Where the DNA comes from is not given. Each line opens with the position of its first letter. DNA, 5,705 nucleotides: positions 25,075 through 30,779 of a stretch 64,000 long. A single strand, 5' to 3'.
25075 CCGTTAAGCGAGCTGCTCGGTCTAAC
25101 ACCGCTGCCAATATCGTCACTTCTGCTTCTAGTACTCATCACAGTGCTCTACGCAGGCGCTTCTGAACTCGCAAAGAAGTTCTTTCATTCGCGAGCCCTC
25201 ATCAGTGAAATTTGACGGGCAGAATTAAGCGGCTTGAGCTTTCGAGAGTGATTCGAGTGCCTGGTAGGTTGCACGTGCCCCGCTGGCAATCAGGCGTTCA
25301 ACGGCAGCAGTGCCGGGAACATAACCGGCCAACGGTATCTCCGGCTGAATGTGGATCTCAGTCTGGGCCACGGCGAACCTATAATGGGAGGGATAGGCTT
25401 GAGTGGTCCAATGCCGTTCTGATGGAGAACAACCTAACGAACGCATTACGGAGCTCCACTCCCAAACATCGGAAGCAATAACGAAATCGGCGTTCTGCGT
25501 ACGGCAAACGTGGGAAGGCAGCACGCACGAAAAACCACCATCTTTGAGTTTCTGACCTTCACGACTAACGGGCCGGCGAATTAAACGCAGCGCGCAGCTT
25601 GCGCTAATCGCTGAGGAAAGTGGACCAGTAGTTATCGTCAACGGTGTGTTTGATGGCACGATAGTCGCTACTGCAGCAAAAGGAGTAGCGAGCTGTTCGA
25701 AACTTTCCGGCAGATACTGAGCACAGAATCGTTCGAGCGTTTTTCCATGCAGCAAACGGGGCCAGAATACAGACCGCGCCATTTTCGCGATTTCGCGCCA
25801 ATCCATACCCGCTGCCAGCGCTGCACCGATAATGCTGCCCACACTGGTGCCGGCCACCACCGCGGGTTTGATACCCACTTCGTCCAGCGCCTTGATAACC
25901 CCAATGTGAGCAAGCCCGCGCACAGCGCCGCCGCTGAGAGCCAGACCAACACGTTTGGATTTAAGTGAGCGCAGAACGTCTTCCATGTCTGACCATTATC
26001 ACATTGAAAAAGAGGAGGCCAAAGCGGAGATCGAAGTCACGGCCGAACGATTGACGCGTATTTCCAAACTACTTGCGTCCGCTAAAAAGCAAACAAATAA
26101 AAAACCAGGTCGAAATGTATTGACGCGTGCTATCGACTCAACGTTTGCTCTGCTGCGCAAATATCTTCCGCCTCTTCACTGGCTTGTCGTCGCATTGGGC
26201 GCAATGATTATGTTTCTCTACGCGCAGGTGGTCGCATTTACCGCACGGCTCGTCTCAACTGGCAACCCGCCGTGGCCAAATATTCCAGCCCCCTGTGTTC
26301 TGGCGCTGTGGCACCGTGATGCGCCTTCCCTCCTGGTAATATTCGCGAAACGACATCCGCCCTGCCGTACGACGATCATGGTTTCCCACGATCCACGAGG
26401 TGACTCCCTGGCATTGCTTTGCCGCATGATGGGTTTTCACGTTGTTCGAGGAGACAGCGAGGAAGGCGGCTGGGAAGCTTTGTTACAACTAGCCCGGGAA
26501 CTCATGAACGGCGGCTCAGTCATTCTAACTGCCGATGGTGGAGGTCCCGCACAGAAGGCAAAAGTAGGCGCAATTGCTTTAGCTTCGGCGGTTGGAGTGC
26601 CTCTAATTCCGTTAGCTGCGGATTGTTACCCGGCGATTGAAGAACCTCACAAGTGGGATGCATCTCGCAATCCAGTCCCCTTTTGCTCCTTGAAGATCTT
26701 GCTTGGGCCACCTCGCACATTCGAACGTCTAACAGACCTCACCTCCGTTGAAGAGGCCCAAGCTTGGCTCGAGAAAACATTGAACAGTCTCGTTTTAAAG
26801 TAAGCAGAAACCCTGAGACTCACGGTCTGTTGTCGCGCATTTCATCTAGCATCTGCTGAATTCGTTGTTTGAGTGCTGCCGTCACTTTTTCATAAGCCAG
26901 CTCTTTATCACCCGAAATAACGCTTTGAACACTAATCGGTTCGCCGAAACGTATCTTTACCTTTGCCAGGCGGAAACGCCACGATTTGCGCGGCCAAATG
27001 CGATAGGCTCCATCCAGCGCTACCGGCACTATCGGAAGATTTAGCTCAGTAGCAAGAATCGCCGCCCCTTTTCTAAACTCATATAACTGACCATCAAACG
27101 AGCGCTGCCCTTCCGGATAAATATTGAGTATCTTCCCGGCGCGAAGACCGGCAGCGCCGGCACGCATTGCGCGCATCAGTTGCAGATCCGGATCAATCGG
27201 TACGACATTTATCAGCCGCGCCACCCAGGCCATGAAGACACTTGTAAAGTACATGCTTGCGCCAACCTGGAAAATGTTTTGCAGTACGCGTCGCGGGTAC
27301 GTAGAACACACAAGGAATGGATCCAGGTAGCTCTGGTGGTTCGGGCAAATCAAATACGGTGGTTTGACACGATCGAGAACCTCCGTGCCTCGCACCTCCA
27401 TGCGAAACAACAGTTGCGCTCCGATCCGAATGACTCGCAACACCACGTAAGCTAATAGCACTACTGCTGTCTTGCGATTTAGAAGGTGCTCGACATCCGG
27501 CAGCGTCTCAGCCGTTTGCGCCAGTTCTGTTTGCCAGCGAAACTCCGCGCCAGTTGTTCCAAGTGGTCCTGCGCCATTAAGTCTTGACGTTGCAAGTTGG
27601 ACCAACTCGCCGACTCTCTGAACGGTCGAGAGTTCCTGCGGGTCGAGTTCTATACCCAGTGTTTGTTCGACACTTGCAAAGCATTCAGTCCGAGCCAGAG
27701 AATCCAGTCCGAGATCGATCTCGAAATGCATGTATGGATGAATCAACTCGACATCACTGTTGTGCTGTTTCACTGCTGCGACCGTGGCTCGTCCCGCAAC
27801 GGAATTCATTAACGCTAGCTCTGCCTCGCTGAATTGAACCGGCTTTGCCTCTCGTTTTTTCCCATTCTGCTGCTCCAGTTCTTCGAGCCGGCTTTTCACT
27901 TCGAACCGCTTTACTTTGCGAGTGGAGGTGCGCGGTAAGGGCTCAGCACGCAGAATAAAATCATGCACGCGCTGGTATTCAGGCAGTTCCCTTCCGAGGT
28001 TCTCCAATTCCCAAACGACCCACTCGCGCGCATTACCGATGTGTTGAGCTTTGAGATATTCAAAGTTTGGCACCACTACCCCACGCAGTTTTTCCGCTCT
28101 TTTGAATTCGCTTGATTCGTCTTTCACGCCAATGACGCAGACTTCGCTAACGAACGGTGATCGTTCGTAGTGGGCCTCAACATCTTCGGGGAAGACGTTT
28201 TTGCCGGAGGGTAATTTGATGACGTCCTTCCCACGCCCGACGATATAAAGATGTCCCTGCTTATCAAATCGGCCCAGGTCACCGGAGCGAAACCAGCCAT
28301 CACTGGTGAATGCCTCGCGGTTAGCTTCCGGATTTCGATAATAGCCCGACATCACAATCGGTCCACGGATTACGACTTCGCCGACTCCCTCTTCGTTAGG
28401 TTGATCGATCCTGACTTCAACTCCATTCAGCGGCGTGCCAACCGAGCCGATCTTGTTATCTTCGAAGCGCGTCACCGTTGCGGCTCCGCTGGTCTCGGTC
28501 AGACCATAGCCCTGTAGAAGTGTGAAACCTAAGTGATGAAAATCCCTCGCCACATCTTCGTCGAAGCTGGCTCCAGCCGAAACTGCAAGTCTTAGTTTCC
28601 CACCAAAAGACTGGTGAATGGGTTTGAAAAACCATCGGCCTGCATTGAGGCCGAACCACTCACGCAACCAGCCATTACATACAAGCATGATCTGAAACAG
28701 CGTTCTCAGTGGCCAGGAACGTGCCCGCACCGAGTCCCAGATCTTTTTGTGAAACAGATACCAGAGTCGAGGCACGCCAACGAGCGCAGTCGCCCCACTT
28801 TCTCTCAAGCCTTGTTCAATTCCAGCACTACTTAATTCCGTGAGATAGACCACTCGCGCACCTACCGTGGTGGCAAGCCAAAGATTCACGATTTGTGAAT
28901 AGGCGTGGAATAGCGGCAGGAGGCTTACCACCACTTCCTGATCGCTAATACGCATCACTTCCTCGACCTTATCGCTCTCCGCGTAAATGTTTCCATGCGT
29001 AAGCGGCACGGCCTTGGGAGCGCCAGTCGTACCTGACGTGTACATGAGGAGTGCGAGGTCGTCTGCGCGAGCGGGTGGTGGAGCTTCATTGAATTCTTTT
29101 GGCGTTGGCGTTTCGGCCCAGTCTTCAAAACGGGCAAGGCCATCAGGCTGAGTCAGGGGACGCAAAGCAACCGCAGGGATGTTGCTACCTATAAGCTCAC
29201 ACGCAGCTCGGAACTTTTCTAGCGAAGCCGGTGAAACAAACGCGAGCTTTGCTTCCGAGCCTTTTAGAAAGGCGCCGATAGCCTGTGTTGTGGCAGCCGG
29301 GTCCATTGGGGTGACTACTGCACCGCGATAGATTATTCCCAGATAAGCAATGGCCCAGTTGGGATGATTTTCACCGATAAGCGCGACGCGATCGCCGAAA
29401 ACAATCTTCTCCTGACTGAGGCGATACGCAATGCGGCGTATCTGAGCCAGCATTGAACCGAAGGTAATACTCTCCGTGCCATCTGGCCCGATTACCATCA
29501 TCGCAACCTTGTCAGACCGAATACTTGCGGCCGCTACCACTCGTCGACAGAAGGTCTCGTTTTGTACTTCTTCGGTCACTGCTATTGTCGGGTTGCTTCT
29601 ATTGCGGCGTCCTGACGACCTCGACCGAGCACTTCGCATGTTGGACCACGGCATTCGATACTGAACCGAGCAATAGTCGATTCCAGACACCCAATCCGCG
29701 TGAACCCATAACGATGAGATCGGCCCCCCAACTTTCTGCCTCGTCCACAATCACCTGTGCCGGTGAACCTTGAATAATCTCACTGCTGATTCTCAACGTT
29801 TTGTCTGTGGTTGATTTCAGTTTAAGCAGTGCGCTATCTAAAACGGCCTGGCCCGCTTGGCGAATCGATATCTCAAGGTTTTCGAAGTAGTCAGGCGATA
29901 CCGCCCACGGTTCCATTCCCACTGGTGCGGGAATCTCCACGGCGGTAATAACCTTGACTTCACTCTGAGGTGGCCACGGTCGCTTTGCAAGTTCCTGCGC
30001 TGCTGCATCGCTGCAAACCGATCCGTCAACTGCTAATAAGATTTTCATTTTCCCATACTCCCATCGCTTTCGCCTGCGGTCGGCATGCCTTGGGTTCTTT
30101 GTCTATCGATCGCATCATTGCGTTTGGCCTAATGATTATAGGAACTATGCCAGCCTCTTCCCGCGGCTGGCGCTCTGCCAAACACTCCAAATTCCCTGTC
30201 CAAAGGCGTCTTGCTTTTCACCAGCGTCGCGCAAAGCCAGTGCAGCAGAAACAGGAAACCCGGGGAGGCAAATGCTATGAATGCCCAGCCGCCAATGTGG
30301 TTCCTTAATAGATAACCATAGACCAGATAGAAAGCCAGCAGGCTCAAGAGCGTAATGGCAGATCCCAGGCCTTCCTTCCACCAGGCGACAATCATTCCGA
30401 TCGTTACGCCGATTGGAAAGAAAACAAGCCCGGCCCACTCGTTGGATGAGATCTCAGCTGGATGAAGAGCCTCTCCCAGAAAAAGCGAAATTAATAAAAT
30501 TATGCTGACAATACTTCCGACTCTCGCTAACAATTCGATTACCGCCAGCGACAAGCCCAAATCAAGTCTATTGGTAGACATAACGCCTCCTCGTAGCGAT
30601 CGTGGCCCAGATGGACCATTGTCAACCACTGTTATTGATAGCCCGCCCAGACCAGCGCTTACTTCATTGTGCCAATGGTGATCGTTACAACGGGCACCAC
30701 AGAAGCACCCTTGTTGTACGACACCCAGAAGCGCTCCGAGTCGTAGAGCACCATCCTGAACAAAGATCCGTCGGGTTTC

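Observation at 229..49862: Unusually dense set of sigma-54 -24/-12 promoter matches in front of stress and anaerobic-metabolism operons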

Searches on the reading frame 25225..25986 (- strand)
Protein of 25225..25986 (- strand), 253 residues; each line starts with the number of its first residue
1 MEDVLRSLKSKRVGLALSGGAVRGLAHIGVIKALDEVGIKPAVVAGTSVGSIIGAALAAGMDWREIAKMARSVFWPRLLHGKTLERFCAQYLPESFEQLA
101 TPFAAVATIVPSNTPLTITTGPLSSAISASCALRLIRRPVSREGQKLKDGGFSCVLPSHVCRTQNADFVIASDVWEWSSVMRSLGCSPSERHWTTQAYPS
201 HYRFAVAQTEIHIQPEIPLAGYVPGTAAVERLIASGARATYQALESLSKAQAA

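Call 10: search_protein_families(library=pfam, proteins=[window:25225-25986:-])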
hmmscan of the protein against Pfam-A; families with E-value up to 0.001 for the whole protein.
window:25225-25986:- (253 aa): 1 family
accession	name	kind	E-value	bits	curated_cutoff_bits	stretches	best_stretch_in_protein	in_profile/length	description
PF01734.28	Patatin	-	1.1e-20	75.2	27.7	1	15-153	1-182/191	Patatin-like phospholipase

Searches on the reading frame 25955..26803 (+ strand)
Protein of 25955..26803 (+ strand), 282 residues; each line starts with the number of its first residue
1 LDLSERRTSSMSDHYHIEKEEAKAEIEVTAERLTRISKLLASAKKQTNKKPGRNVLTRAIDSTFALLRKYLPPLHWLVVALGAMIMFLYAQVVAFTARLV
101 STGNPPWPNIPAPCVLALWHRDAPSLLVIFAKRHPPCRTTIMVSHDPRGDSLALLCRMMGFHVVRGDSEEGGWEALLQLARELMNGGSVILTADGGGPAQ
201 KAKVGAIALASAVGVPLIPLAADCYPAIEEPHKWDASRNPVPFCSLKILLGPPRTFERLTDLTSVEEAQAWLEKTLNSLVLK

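Call 10: search_protein_families(library=pfam, proteins=[window:25955-26803:+])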
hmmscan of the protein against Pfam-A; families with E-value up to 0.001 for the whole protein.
window:25955-26803:+ (282 aa): 1 family
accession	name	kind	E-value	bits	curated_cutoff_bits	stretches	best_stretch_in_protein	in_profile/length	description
PF04028.18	DUF374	-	2.6e-11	43.4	26.8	1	134-195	3-64/69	Domain of unknown function (DUF374)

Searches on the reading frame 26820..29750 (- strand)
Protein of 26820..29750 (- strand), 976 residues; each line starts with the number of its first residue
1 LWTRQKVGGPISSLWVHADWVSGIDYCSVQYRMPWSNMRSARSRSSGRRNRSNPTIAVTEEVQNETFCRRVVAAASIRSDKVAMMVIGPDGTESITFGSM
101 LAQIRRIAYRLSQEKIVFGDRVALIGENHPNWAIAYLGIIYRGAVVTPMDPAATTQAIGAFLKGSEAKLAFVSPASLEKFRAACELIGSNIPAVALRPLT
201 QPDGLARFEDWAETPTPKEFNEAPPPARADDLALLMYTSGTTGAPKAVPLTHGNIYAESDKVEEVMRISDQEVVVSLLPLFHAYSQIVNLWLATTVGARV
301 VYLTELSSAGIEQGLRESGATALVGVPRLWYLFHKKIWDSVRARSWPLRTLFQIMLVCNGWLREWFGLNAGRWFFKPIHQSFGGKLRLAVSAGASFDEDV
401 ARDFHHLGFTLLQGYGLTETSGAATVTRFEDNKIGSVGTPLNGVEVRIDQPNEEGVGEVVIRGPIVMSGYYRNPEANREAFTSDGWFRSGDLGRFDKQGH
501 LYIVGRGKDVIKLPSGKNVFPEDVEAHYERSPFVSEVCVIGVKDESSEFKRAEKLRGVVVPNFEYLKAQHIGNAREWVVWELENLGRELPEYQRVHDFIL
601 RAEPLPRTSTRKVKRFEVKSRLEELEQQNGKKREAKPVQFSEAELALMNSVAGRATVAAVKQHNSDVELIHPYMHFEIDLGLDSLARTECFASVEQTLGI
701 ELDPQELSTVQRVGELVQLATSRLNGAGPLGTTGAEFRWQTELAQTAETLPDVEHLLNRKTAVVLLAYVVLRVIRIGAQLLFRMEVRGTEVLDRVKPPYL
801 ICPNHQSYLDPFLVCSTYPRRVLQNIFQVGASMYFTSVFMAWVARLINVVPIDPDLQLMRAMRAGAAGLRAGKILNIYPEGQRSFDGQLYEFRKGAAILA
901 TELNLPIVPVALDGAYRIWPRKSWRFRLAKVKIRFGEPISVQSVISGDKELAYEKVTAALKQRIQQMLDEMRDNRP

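Call 10: search_protein_families(library=pfam, proteins=[window:26820-29750:-])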
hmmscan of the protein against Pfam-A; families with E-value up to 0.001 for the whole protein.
window:26820-29750:- (976 aa): 4 families
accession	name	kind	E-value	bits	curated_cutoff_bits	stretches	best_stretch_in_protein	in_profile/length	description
PF00501.34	AMP-binding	-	1.2e-72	245.3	29.9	1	75-471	5-384/384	AMP-binding enzyme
PF01553.26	Acyltransferase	-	2.9e-22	79.3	23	1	783-912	1-131/132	Acyltransferase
PF00550.31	PP-binding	-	1.5e-06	28.8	20.8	1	668-719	16-66/67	Phosphopantetheine attachment site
PF13193.12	AMP-binding_C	-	7.9e-05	23.9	24.5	1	524-612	2-76/76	AMP-binding enzyme C-terminal domain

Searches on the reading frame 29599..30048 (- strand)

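Call 10: search_protein_families(library=pfam, proteins=[window:29599-30048:-])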
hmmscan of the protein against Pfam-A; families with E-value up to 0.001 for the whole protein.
window:29599-30048:- (149 aa): 1 family
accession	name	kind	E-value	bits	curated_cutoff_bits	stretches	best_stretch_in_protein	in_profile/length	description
PF00582.32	Usp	-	9e-28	98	24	1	2-146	4-141/141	Universal stress protein family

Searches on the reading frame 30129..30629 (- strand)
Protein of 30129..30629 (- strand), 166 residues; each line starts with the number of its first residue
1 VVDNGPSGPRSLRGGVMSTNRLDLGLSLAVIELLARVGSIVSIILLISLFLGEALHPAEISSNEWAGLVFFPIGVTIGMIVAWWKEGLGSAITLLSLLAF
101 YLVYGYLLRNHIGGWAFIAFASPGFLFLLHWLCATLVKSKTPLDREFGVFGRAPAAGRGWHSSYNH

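Call 10: search_protein_families(library=pfam, proteins=[window:30129-30629:-])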
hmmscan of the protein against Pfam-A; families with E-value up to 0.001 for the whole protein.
window:30129-30629:- (166 aa): 1 family
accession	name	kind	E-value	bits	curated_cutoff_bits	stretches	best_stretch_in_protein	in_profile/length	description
PF24709.1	DUF7670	-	2.9e-09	37.7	29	1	33-134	10-113/118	Domain of unknown function (DUF7670)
